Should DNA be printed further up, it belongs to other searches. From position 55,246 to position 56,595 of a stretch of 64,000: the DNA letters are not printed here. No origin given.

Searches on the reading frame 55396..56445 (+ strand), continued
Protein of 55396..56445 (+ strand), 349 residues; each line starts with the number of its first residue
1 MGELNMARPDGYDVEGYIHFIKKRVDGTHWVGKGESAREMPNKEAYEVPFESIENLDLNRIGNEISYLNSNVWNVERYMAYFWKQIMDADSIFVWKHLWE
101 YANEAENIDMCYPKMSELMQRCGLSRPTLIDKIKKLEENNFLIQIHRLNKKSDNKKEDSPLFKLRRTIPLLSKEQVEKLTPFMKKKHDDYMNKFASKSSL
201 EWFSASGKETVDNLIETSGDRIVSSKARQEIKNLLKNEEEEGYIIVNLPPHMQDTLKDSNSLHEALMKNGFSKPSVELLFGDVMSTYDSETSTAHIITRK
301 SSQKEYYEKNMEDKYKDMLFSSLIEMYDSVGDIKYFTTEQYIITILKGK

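Call 59: search_solved_structures(query=A1, max_evalue=1, show_alignments=2)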
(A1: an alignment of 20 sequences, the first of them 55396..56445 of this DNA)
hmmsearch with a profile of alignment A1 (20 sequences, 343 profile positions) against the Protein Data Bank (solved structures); distinct sequences matched with E-value up to 1: 1.
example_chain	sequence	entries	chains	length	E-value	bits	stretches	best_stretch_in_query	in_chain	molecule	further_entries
7aoc_A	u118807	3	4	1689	0.16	14.2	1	177-274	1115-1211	DNA-directed RNA polymerase I subunit rpa1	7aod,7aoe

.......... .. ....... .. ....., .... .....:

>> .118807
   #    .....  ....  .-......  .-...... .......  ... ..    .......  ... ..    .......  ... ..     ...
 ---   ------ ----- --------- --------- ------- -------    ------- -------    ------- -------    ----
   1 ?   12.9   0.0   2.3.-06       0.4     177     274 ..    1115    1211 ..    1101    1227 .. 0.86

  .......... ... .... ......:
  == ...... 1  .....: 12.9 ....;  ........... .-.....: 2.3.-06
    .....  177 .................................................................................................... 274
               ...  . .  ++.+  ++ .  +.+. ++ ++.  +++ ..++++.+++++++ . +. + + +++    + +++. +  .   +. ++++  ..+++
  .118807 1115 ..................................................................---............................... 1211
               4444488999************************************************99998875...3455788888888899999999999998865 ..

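Call 65: predict_structure(alignment_id=A1)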
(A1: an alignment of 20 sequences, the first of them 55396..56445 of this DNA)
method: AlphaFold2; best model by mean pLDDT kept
length: 349 residues; sequences in the alignment: 20
mean_pLDDT: 84.8   pTM: 0.65
mean pLDDT of the five models: 84.8, 84.2, 83.3, 80.9, 79.9
residues with pLDDT >= 90: 142; 70-90: 174; 50-70: 24; < 50: 9
segments of 3 or more residues with pLDDT < 50: 1-5
pLDDT, mean of each block of 10 residues (from residue 1): 57 89 84 80 86 88 65 71 91 93 86 94 94 94 92 82 90 89 90 68 74 83 71 78 84 90 93 91 91 92 89 91 92 90 76
secondary structure, 60 per line:
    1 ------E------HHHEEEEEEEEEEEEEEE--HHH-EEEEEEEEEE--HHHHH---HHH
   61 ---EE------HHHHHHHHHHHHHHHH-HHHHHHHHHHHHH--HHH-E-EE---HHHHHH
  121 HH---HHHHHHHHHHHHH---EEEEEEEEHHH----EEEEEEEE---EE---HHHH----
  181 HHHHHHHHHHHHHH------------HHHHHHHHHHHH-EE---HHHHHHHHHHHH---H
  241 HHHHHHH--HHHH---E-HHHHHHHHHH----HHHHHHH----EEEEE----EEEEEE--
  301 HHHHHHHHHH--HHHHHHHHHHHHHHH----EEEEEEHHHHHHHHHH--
elements in order: E17-31 E38-47 H50-54 H72-87 H89-101 H115-122 H126-138 E142-149 E157-164 H173-176 H181-194 H207-218 H225-236 H240-247 H250-253 H259-268 H273-279 E284-288 E293-298 H301-310 H313-327 E332-337 H338-347

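Call 99: search_protein_families(library=pfam, alignment_id=A3, max_evalue=0.1)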
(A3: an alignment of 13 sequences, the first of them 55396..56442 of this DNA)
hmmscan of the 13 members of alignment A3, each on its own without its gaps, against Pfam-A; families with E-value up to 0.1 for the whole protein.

A. member 1, window:55396-56442:+ (349 aa): 4 families
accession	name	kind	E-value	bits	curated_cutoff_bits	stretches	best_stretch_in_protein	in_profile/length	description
PF13730.12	HTH_36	-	2.4e-06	27.7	25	1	93-142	9-55/55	Helix-turn-helix domain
PF13412.12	HTH_24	-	0.0031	17.5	21.9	1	115-141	20-46/48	Winged helix-turn-helix DNA-binding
PF00647.24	EF1G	-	0.035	14.4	23.3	1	67-129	23-82/107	Elongation factor 1 gamma, conserved domain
PF01047.28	MarR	-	0.041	14.2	24.6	1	114-153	19-55/59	MarR family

B. families by the number of members that match (of 13 scanned): 38 families (the first 25 are shown)
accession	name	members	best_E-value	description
PF13730.12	HTH_36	12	3.4e-09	Helix-turn-helix domain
PF01047.28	MarR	10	1.6e-05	MarR family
PF13412.12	HTH_24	10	0.00011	Winged helix-turn-helix DNA-binding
PF08279.18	HTH_11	8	0.0012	HTH domain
PF21984.2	DnaD_N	4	0.0008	DnaD N-terminal domain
PF01325.25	Fe_dep_repress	4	0.0026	Iron dependent repressor, N-terminal DNA binding domain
PF12840.13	HTH_20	4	0.0035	Helix-turn-helix domain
PF01022.26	HTH_5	3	0.0039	Bacterial regulatory protein, arsR family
PF12802.13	MarR_2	3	0.025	MarR family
PF00392.27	GntR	2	0.018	Bacterial regulatory proteins, gntR family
PF00647.24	EF1G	2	0.035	Elongation factor 1 gamma, conserved domain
PF13545.12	HTH_Crp_2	2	0.044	Crp-like helix-turn-helix domain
PF11638.13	DnaA_N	1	3.7e-13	DnaA N-terminal domain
PF11490.13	DNA_pol3_a_NII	1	0.00025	DNA polymerase III polC-type N-terminus II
PF05823.17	Gp-FAR-1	1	0.0022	Nematode fatty acid retinoid binding protein (Gp-FAR-1)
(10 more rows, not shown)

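Call 100: get_annotated_region(hit=H23, flank=1800)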
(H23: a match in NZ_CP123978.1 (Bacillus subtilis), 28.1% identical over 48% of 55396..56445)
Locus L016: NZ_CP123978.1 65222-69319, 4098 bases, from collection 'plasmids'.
description: Bacillus subtilis subsp. subtilis strain WH60A plasmid unnamed1, complete sequence
organism: Bacillus subtilis (NCBI taxid 135461)
taxonomy: Bacteria; Bacillota; Bacilli; Bacillales; Bacillaceae; Bacillus; Bacillus subtilis
host: -; source: pure culture,soil; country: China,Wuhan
typing (MOB-suite, as given by PLSDB): mobilizable; replicon rep_cluster_905; relaxase MOBP
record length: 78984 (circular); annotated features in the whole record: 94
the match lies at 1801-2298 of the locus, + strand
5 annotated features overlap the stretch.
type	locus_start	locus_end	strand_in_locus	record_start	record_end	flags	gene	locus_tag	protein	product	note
CDS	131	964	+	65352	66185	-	-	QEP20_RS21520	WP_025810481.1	ParA family protein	-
CDS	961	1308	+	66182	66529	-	-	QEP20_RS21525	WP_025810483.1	hypothetical protein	-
CDS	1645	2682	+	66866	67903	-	-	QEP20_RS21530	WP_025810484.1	DnaA N-terminal domain-containing protein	-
CDS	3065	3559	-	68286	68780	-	-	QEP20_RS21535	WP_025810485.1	ImmA/IrrE family metallo-endopeptidase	-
CDS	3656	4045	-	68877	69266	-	-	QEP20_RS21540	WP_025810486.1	helix-turn-helix transcriptional regulator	-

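Call 101: get_annotated_region(hit=H28, flank=1800)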
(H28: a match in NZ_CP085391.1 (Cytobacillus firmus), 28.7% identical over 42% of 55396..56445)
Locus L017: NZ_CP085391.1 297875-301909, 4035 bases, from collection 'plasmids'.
description: Cytobacillus firmus strain CK19 plasmid unnamed1, complete sequence
organism: Cytobacillus firmus (NCBI taxid 1399)
taxonomy: Bacteria; Bacillota; Bacilli; Bacillales; Bacillaceae; Cytobacillus; Cytobacillus firmus
host: -; source: single cell,soil; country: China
typing (MOB-suite, as given by PLSDB): non-mobilizable
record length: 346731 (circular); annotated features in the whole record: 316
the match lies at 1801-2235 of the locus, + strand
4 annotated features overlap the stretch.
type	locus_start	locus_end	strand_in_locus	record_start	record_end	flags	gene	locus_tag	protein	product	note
CDS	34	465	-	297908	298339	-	-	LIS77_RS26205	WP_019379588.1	hypothetical protein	-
CDS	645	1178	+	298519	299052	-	-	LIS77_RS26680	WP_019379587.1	RsfA family transcriptional regulator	-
CDS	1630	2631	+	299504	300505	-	-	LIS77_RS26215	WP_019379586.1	DnaA N-terminal domain-containing protein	-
CDS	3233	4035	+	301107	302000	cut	-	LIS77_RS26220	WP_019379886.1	ArdC-like ssDNA-binding domain-containing protein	-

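Call 102: get_annotated_region(hit=H36, flank=1800)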
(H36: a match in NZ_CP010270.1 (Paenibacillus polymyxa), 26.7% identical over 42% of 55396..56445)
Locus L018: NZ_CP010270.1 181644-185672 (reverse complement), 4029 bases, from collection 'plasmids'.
description: Paenibacillus polymyxa strain Sb3-1 plasmid pSb31l, complete sequence
organism: Paenibacillus polymyxa (NCBI taxid 1406)
taxonomy: Bacteria; Bacillota; Bacilli; Bacillales; Paenibacillaceae; Paenibacillus; Paenibacillus polymyxa
host: -; source: -; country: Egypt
typing (MOB-suite, as given by PLSDB): non-mobilizable; replicon rep_cluster_2425
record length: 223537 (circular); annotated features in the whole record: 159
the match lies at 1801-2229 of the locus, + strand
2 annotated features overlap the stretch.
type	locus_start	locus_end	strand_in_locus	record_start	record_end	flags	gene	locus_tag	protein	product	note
CDS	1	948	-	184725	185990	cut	-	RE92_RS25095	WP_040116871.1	hypothetical protein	-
CDS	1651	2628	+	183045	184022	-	-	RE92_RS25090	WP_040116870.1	DnaA N-terminal domain-containing protein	-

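Call 103: get_annotated_region(hit=H42, flank=1800)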
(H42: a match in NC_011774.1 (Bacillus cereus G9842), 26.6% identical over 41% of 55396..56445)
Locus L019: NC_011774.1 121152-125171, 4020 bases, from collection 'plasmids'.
description: Bacillus cereus G9842 plasmid pG9842_140, complete sequence
organism: Bacillus cereus G9842 (NCBI taxid 405531)
taxonomy: Bacteria; Bacillota; Bacilli; Bacillales; Bacillaceae; Bacillus; Bacillus cereus; Bacillus cereus G9842
host: -; source: -; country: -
typing (MOB-suite, as given by PLSDB): non-mobilizable; replicon rep_cluster_909
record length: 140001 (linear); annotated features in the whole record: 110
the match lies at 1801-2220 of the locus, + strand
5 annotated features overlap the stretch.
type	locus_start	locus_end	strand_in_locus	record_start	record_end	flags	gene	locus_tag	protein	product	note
CDS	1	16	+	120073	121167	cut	-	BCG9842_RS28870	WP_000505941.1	N-acetylmuramoyl-L-alanine amidase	-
CDS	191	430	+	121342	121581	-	-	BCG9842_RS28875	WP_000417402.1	hypothetical protein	-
CDS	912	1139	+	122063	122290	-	-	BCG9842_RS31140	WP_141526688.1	hypothetical protein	-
CDS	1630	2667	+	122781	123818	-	-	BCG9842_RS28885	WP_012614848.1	helix-turn-helix domain-containing protein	-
CDS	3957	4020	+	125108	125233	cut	-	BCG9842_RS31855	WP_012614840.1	hypothetical protein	-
